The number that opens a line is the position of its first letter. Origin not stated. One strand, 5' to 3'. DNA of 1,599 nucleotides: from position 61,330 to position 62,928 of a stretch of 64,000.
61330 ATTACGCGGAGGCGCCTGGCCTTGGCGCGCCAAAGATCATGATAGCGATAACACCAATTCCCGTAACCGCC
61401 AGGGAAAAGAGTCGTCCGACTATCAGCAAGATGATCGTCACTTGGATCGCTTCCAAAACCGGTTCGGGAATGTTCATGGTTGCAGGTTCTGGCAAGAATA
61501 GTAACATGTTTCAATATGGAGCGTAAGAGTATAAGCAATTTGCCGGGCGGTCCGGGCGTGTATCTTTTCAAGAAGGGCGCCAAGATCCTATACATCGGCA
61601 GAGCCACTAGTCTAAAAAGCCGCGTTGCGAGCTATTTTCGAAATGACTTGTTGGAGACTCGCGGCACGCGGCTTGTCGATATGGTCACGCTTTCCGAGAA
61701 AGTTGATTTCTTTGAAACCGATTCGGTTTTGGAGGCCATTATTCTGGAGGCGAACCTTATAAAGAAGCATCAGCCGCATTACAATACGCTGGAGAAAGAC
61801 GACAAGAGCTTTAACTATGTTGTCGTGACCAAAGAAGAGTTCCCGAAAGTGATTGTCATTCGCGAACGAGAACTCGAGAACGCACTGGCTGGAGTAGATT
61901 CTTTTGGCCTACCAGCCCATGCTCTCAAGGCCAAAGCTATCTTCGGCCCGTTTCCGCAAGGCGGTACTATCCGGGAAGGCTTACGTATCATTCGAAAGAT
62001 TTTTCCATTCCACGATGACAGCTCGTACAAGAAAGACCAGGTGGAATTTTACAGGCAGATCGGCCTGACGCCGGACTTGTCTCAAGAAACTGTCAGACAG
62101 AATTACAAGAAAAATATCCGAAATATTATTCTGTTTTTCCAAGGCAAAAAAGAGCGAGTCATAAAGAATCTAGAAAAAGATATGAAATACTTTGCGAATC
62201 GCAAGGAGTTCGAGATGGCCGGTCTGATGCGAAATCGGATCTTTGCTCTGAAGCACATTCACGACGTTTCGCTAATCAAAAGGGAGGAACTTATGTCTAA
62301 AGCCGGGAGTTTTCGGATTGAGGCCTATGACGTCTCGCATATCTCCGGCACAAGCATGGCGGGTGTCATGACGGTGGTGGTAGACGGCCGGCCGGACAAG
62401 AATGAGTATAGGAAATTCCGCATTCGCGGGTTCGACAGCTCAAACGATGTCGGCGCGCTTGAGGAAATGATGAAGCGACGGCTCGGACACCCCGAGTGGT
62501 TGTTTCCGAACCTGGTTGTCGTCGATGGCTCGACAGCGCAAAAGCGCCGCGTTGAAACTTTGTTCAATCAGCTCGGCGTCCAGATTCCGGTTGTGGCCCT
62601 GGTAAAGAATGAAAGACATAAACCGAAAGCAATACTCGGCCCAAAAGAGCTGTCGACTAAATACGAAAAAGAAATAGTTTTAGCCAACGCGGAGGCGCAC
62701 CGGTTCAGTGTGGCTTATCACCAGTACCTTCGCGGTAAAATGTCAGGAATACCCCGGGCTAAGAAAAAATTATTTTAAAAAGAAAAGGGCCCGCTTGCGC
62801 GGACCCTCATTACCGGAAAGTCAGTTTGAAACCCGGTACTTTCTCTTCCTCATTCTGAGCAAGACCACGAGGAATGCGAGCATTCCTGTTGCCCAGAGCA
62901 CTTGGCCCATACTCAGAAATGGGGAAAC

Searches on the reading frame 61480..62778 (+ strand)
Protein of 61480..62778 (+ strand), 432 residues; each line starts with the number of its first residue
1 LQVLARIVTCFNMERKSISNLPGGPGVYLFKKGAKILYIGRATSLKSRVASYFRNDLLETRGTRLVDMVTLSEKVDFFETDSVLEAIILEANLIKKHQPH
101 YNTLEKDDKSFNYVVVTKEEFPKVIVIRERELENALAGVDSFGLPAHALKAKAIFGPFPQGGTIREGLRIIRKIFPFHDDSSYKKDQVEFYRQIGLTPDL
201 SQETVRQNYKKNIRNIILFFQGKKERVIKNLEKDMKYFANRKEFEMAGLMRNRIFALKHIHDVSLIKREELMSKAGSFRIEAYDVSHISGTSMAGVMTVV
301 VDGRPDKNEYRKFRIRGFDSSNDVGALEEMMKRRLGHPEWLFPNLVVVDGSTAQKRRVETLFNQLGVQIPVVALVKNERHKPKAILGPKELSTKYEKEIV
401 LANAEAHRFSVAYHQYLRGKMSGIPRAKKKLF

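Call 76: search_protein_families(library=pfam, proteins=[window:61480-62778:+], max_evalue=0.0001)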
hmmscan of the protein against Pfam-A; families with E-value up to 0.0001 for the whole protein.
window:61480-62778:+ (432 aa): 2 families
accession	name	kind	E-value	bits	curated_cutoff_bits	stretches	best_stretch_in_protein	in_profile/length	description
PF08459.17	UvrC_RNaseH_dom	-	6.1e-30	104.6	22.3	1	277-403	10-139/159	UvrC RNAse H endonuclease domain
PF01541.30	GIY-YIG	-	8.2e-06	26.5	22.6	1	26-102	3-78/78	GIY-YIG catalytic domain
